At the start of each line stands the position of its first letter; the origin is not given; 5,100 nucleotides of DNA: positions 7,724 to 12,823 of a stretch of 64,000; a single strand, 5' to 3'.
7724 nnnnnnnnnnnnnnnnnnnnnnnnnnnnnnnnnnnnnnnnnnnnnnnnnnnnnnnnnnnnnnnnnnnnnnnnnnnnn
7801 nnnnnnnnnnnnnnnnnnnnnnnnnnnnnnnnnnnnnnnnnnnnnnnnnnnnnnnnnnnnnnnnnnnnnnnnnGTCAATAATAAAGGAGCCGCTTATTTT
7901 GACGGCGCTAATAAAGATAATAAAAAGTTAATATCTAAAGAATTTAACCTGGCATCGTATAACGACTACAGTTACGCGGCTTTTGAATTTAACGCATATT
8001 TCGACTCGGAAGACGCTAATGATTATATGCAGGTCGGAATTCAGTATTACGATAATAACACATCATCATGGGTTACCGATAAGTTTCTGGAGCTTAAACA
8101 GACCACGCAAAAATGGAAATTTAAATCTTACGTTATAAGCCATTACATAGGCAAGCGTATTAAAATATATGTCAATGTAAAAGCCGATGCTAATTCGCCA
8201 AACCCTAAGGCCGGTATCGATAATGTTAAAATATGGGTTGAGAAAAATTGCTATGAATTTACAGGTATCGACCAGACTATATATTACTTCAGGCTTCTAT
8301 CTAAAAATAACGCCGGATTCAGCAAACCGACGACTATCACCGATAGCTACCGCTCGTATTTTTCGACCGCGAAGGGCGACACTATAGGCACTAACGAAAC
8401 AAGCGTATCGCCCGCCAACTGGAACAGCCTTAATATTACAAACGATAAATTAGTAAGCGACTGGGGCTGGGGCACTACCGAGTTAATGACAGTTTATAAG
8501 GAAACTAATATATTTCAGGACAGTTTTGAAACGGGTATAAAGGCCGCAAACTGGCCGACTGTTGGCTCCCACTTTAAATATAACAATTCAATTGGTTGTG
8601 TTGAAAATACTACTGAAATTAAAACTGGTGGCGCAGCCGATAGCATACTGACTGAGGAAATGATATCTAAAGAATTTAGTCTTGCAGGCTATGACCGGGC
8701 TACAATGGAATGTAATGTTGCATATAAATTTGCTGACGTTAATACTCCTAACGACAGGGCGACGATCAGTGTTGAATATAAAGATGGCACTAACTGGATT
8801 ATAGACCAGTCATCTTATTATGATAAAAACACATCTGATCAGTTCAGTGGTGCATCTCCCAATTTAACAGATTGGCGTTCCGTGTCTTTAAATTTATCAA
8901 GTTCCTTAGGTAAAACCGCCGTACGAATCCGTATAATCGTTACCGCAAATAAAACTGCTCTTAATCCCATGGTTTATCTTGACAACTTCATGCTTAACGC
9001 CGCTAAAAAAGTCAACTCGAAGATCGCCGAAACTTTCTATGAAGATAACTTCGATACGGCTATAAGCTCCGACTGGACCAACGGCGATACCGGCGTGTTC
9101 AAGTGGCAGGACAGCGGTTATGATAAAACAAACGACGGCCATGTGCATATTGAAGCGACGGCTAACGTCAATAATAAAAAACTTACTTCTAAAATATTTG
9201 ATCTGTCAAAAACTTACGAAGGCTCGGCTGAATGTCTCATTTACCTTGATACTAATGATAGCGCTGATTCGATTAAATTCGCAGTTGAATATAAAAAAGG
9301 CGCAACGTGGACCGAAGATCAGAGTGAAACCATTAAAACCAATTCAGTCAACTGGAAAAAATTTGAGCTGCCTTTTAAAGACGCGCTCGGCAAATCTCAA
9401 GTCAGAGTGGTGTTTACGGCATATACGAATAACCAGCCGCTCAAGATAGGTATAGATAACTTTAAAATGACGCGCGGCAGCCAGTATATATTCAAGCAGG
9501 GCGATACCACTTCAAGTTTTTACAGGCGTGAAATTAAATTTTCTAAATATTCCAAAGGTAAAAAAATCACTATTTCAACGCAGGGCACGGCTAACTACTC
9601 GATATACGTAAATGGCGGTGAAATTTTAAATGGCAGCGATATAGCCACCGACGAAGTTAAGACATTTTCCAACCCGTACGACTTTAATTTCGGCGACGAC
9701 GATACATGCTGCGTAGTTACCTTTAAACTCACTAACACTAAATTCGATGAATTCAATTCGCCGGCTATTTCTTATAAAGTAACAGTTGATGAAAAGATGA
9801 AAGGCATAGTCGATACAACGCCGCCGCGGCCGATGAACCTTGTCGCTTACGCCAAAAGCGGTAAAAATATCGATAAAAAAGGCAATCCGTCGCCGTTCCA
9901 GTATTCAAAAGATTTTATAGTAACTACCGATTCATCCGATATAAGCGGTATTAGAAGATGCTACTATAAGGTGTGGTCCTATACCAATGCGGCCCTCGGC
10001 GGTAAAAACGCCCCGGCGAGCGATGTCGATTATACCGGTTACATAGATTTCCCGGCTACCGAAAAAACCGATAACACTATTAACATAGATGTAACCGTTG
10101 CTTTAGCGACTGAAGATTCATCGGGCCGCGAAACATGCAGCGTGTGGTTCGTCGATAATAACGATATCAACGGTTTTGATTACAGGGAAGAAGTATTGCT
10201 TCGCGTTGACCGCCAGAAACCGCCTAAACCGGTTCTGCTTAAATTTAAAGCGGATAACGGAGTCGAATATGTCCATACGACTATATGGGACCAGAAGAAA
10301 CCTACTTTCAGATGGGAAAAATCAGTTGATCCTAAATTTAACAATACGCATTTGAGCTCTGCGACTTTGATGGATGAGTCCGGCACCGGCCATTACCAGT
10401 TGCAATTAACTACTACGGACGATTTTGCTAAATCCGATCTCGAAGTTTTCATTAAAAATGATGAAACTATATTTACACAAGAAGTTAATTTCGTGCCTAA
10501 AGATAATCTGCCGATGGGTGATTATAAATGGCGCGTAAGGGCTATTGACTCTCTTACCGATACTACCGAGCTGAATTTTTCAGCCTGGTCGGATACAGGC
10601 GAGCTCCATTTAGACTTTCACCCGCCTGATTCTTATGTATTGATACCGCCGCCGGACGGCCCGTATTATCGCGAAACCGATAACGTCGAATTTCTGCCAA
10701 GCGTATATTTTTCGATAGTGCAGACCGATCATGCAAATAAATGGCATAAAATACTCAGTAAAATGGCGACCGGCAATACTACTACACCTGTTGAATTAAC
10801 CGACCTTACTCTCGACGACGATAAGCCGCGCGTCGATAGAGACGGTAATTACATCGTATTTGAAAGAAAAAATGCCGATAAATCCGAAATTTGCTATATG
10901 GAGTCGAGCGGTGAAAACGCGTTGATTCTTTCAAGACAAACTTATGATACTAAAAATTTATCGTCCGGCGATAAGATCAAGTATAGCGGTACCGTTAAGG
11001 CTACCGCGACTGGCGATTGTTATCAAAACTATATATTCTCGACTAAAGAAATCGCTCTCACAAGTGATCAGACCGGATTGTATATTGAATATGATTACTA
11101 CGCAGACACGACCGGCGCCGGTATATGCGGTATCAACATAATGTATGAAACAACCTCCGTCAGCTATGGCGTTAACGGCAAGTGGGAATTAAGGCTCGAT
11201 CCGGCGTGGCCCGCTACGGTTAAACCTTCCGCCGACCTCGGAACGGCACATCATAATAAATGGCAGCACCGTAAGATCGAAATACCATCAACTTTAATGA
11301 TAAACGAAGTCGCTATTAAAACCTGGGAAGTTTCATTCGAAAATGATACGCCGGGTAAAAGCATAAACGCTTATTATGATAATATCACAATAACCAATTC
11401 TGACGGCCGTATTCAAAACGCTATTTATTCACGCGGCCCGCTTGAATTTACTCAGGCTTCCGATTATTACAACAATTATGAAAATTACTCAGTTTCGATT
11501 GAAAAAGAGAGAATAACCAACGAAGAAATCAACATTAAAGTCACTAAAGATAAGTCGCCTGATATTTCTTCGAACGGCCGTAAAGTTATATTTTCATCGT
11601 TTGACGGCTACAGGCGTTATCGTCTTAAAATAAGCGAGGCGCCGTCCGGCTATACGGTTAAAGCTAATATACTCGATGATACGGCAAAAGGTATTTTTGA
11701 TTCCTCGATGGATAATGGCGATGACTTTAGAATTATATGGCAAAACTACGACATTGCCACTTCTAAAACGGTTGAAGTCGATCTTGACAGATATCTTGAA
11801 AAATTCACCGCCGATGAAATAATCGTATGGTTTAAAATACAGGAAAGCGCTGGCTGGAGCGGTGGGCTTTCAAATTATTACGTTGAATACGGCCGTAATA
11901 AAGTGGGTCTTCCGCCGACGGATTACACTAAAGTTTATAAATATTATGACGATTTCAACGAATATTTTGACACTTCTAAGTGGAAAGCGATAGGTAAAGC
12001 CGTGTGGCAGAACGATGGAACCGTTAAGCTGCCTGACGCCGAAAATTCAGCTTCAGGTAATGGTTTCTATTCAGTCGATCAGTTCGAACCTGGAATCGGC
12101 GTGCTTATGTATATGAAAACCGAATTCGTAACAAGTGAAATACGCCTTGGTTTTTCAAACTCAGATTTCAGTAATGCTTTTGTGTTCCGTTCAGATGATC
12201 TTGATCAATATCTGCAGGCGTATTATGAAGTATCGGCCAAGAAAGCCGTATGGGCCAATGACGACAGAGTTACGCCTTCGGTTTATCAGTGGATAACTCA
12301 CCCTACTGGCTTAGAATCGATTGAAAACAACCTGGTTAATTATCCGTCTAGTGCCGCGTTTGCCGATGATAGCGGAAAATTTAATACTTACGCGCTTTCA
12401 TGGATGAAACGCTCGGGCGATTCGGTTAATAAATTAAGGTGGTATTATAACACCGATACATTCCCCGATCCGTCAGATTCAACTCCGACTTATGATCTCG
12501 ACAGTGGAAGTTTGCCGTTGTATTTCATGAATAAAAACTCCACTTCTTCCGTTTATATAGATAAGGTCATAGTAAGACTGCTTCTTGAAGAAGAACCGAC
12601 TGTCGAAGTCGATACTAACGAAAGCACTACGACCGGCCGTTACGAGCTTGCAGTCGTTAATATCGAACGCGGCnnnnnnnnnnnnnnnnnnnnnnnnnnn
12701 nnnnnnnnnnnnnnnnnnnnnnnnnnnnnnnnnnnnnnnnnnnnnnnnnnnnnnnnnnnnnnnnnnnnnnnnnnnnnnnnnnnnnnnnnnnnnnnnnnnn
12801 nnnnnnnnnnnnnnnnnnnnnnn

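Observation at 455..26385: Approximately eight NHL six-bladed propellers (about 47 blades) in one polypeptide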

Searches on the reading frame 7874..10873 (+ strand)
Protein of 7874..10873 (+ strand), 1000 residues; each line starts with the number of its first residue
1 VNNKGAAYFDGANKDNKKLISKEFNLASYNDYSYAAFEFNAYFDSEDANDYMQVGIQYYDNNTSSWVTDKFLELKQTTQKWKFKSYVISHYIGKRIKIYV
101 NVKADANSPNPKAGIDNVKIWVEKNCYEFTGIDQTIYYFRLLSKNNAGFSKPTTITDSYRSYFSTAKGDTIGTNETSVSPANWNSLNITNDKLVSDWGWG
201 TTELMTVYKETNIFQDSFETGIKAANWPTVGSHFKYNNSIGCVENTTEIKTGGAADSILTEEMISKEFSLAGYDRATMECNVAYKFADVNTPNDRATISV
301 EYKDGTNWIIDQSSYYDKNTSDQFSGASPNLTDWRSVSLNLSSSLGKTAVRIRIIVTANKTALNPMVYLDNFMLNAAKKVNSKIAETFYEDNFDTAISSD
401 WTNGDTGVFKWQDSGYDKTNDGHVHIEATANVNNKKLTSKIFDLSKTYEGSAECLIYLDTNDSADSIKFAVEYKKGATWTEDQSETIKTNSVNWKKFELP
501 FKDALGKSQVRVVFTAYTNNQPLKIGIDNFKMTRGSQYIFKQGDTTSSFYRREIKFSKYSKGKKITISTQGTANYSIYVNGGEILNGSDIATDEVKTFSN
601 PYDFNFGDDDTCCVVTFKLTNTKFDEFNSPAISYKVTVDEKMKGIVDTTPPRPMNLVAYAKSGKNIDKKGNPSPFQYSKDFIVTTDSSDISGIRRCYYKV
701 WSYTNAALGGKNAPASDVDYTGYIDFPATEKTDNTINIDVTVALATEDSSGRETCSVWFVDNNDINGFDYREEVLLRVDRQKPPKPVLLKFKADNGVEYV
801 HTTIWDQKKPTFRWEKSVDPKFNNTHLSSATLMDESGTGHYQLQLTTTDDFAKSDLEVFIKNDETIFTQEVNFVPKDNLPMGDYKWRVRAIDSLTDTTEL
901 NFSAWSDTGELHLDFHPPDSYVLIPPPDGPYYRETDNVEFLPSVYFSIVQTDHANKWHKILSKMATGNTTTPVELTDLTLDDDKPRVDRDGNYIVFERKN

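Call 21: search_protein_families(library=pfam, proteins=[window:7874-10873:+], max_evalue=0.01)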
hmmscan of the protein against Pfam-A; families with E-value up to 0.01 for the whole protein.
window:7874-10873:+ (1000 aa): 2 families
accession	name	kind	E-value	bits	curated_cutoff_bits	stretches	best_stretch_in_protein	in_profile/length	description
PF21471.3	Reelin_subrepeat-B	-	7.6e-05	22.9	27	0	3-91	13-96/127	Reelin subrepeat B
PF00629.30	MAM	-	0.0026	18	26.4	1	399-534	19-154/158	MAM domain, meprin/A5/mu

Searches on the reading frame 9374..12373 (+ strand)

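Call 4: search_protein_families(library=pfam, proteins=[window:9374-12373:+], max_evalue=0.01)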
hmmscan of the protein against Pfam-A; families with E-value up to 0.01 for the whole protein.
window:9374-12373:+ (1000 aa): 1 family
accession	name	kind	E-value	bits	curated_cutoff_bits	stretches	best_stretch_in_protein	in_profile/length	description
PF11518.13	DUF3221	-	0.0047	17.7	26.4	0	500-538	25-60/82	Protein of unknown function (DUF3221)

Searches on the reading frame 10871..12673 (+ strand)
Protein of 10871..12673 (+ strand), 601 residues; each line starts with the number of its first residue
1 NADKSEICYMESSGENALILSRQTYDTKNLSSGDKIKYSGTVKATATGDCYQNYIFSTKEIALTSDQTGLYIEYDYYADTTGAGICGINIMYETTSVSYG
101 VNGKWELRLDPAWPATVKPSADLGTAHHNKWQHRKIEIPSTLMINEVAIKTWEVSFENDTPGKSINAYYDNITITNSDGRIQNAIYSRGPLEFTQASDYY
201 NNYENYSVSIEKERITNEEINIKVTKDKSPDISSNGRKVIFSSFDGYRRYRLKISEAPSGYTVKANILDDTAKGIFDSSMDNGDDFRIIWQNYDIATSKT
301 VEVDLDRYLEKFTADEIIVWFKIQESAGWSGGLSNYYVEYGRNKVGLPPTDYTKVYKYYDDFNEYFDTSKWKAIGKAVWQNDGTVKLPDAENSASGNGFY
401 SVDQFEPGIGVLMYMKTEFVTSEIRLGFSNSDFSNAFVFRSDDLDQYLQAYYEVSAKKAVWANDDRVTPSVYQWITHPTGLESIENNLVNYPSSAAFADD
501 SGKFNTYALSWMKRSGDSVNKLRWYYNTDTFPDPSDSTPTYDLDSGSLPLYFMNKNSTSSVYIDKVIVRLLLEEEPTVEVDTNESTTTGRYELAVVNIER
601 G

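Call 53: search_protein_families(library=pfam, proteins=[window:10871-12673:+], max_evalue=1)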
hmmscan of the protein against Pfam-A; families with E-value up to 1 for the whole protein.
window:10871-12673:+ (601 aa): 2 families
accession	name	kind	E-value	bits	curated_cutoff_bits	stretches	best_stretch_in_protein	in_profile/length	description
PF11518.13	DUF3221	-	0.16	12.7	26.4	1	6-39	30-60/82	Protein of unknown function (DUF3221)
PF00439.30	Bromodomain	-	0.27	11.7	21.7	1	464-491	22-51/84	Bromodomain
